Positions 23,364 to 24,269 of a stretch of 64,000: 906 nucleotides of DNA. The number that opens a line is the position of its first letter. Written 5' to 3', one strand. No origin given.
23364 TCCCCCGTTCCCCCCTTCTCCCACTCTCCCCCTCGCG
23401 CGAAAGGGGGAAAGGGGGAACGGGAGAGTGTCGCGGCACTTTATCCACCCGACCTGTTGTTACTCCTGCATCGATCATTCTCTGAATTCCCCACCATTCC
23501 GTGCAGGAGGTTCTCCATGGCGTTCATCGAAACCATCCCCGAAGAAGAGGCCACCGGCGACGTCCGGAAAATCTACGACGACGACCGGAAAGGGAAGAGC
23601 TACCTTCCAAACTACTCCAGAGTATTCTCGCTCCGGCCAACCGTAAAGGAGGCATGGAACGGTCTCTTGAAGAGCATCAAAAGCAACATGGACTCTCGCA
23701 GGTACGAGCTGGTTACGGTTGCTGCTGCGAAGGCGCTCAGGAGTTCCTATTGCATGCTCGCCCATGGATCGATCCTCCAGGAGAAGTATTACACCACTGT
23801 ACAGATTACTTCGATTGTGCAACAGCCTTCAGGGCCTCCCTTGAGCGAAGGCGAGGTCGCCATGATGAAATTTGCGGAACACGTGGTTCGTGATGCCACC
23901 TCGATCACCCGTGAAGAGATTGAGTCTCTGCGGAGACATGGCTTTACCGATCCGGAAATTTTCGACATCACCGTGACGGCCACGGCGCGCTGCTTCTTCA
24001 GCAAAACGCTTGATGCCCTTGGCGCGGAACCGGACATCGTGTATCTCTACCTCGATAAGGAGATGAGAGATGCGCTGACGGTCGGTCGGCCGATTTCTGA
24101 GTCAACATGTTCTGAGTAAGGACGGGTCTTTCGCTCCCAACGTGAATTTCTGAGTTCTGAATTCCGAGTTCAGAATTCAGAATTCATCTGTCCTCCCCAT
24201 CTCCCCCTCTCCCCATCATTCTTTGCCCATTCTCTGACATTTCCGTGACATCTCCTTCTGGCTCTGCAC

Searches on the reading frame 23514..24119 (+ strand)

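Call 5: search_protein_families(library=pfam, proteins=[window:23514-24119:+], max_evalue=0.01)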
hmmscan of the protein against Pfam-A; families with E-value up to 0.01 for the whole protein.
window:23514-24119:+ (201 aa): 1 family
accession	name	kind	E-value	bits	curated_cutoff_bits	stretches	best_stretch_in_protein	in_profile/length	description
PF02627.25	CMD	-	3.7e-06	27.3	23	1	42-98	1-59/84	Carboxymuconolactone decarboxylase family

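Call 6: search_protein_families(library=ncbifam, proteins=[window:23514-24119:+], max_evalue=0.01)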
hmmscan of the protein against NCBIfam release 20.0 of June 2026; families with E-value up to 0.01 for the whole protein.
window:23514-24119:+ (201 aa): 3 families
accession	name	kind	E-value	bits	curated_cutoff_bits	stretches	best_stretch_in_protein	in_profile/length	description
TIGR01926.1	peroxid_rel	subfamily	4.5e-19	68.9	81.8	1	6-155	4-157/178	peroxidase-related enzyme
TIGR04030.1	perox_Avi_7169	hypoth_equivalog_domain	0.0012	19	233.15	1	60-157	72-170/185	alkylhydroperoxidase domain protein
NF053654.1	GroundWater_YciW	equivalog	0.005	16.6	310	1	2-155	1-155/179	YciW-related (seleno)protein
